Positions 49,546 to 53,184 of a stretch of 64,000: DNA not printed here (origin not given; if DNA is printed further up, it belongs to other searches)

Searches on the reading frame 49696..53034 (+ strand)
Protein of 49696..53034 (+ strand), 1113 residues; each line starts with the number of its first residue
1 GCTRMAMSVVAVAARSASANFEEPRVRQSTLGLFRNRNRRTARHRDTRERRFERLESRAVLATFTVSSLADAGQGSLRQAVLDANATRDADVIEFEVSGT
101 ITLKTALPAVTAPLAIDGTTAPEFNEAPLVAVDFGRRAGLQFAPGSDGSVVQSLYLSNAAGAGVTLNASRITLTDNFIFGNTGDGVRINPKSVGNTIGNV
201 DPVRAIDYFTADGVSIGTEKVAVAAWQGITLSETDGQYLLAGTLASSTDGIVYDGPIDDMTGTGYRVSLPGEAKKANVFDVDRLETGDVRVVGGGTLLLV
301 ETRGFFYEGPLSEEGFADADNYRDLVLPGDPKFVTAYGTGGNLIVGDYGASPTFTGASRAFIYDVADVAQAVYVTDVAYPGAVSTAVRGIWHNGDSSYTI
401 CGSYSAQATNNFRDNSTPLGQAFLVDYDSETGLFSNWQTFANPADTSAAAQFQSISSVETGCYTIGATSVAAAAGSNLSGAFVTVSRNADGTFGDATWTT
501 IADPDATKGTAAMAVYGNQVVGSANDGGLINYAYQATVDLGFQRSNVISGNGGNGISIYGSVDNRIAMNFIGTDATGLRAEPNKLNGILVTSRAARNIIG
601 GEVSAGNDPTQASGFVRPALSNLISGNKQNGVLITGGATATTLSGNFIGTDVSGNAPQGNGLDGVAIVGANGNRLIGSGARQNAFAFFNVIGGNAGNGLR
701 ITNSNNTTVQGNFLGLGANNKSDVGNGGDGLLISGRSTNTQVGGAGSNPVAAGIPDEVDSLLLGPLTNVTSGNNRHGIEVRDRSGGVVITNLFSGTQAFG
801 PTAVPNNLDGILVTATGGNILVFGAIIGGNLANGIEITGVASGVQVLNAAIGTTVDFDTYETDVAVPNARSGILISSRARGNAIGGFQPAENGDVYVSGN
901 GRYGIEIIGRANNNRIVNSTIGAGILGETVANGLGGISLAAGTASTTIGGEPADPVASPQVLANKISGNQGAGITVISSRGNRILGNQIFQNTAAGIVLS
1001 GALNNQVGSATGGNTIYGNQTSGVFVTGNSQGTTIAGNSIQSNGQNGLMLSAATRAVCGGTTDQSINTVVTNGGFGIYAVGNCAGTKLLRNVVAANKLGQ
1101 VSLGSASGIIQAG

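Call 108: search_protein_families(library=pfam, proteins=[window:49696-53034:+], max_evalue=0.0001)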
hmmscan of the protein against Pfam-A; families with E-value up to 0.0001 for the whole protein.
window:49696-53034:+ (1113 aa): 2 families
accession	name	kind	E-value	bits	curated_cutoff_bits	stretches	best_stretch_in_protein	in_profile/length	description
PF13229.12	Beta_helix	-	4.2e-17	62.7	25.9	2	961-1105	13-146/158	Right handed beta helix region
PF05048.19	NosD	-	5.9e-12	45.9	23.6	2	963-1096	53-172/212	Periplasmic copper-binding protein (NosD)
